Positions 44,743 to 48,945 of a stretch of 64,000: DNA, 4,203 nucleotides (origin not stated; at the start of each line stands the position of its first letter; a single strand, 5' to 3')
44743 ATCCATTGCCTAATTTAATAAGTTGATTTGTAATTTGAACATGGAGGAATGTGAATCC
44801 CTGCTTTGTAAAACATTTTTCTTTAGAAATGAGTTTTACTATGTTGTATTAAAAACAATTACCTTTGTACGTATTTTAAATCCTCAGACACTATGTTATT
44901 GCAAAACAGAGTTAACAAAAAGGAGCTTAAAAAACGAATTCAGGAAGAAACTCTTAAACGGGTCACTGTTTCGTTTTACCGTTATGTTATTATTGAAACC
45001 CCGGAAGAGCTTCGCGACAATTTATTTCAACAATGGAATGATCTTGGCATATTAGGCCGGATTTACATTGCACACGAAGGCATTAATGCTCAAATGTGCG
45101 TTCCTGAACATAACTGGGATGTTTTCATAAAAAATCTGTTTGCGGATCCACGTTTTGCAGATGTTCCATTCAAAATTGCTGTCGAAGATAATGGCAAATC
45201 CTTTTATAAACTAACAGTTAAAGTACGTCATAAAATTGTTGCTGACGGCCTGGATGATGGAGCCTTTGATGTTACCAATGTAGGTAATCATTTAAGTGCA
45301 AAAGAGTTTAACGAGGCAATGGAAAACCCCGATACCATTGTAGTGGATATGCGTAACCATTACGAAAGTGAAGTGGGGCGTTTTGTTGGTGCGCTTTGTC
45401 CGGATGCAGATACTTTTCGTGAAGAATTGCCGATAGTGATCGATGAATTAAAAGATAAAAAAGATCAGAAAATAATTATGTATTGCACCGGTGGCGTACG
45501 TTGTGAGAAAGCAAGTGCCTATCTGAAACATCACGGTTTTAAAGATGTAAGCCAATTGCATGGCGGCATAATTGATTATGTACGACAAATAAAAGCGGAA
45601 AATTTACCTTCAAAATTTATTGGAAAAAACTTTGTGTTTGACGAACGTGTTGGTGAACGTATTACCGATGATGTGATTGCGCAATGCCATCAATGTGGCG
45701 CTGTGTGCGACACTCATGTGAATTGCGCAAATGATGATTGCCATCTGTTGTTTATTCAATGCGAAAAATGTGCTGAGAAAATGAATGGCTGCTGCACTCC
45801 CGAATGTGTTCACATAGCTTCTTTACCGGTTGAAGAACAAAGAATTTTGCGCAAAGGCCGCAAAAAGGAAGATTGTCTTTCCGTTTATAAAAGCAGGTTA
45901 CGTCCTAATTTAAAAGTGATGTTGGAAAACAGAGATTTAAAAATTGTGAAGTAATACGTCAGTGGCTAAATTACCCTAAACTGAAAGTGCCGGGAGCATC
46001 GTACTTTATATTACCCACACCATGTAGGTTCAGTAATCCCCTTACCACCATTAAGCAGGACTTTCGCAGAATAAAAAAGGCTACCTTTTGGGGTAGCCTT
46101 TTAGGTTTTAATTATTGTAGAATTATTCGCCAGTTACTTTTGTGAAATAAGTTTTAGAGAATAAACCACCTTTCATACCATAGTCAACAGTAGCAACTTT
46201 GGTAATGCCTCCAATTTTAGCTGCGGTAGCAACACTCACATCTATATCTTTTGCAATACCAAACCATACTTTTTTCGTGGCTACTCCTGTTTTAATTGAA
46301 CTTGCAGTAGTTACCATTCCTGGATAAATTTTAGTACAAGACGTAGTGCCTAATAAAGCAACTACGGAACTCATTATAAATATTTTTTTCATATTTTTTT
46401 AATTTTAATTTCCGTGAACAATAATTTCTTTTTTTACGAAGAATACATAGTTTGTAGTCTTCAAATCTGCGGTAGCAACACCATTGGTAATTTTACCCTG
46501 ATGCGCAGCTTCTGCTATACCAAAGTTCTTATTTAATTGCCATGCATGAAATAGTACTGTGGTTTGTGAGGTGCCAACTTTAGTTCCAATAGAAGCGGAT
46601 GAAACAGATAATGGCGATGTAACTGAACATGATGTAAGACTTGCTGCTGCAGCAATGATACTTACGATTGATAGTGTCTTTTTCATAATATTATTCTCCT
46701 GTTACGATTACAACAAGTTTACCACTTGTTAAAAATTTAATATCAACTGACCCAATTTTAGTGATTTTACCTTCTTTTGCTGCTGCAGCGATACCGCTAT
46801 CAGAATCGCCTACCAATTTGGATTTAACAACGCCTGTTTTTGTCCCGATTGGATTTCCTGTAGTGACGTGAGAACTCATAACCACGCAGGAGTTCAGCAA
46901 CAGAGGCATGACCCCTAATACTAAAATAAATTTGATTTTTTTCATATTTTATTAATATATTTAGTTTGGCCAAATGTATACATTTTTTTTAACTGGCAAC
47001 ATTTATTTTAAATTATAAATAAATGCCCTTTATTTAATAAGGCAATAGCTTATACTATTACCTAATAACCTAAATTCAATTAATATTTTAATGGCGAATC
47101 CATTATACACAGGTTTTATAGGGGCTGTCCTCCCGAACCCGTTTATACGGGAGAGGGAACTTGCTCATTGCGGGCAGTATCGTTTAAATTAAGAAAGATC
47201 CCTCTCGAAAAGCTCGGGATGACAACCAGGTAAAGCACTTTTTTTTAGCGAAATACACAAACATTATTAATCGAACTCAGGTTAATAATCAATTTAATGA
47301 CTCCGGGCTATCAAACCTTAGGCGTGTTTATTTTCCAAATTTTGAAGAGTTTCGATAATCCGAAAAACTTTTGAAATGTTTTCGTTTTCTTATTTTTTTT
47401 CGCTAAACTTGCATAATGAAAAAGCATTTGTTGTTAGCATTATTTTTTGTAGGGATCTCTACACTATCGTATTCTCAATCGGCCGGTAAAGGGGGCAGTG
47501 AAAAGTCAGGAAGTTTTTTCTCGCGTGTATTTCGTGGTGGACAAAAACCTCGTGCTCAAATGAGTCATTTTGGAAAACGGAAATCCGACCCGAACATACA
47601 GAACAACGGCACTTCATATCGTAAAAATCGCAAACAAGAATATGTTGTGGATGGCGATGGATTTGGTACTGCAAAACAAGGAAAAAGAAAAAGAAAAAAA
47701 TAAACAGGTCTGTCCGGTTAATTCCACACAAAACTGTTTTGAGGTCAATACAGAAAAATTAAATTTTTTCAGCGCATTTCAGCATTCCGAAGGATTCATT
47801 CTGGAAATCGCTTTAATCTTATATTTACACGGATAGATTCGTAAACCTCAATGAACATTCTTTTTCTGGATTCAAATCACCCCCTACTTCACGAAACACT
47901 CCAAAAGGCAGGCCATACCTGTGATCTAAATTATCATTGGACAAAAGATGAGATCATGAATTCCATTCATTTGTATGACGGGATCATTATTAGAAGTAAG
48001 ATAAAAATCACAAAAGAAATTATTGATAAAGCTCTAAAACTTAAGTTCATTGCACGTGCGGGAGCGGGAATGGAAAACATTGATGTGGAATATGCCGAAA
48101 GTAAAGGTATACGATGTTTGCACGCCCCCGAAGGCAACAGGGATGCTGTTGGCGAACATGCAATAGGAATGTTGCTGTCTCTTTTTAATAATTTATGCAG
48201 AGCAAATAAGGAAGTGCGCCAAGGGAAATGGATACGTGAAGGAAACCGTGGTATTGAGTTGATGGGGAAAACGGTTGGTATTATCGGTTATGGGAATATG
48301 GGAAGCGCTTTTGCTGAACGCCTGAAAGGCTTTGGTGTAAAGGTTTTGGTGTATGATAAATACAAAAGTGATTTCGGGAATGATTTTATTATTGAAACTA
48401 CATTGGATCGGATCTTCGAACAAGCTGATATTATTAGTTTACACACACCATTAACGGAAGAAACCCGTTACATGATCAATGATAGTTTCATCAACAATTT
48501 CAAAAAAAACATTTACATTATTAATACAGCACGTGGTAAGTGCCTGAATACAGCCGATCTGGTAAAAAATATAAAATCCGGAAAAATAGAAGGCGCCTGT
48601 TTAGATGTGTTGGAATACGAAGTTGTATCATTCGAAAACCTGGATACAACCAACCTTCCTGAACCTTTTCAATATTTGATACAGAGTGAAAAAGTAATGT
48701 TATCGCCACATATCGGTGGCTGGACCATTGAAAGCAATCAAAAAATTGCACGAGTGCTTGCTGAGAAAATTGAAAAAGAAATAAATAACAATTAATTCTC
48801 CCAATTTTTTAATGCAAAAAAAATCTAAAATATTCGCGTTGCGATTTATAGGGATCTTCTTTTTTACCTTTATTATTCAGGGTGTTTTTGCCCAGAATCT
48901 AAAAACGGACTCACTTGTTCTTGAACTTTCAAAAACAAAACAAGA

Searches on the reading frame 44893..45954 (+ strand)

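Call 3: search_protein_families(library=pfam, proteins=[window:44893-45954:+], max_evalue=0.01)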
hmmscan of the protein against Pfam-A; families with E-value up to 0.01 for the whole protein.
window:44893-45954:+ (353 aa): 3 families
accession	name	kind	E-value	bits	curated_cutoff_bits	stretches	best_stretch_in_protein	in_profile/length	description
PF17773.7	UPF0176_N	-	4.7e-25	88.2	26.2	1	24-115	2-92/92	UPF0176 acylphosphatase like domain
PF12368.13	Rhodanese_C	-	1.9e-21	76.6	26.9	1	244-305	2-65/66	Rhodanase C-terminal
PF00581.25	Rhodanese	-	2e-11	44.7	22.2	1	135-229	1-99/102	Rhodanese-like domain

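Call 9: search_protein_families(library=ncbifam, proteins=[window:44893-45954:+], max_evalue=0.001)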
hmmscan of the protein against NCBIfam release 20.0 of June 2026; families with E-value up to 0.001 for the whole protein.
window:44893-45954:+ (353 aa): 9 families
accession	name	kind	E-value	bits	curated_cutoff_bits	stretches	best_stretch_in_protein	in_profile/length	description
NF001133.1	PRK00142.1-1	equivalog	1.2e-81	273.6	170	1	26-256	2-228/229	oxygen-dependent tRNA uridine(34) hydroxylase TrhO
NF003703.0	PRK05320.1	equivalog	4e-41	141.5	331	1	24-295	4-275/280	sulfurtransferase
NF002397.0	PRK01415.1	equivalog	1.6e-38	132.9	280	1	25-261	7-237/247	hypothetical protein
NF045521.1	rhoda_near_glyco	subfamily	7.8e-14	51.7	145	1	142-232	26-111/144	rhodanese homology domain-containing protein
NF005902.0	PRK07878.1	equivalog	3.4e-11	42.7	647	1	129-236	284-388/392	adenylyltransferase/sulfurtransferase MoeZ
NF006444.0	PRK08762.1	equivalog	4.1e-10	38.8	449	1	133-231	16-109/387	molybdopterin-synthase adenylyltransferase MoeB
NF005646.0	PRK07411.1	equivalog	1.6e-06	27.5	633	1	134-234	284-384/390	molybdopterin-synthase adenylyltransferase MoeB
NF041203.1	rhodanese_LYCAU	equivalog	7e-06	25.7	115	1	132-231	21-118/126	rhodanese-related (seleno)protein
NF001195.0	PRK00162.1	equivalog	5.6e-05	23.4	102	1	133-236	6-103/108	thiosulfate sulfurtransferase GlpE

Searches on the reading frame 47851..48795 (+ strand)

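Call 94: search_protein_families(library=pfam, proteins=[window:47851-48795:+], max_evalue=0.00001)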
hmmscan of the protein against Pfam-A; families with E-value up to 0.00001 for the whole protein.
window:47851-48795:+ (314 aa): 4 families
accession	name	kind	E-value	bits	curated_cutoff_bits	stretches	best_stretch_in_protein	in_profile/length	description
PF02826.25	2-Hacid_dh_C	-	1.1e-50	171.9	25.1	1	105-289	1-178/178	D-isomer specific 2-hydroxyacid dehydrogenase, NAD binding domain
PF00389.36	2-Hacid_dh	-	1.5e-25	89.9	24.6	1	3-219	1-122/134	D-isomer specific 2-hydroxyacid dehydrogenase, catalytic domain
PF03446.21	NAD_binding_2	-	2.1e-07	31.5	21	1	141-244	1-110/161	NAD binding domain of 6-phosphogluconate dehydrogenase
PF07991.19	KARI_N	-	1.6e-06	28.2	20.6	0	137-218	2-86/165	Acetohydroxy acid isomeroreductase, NADPH-binding domain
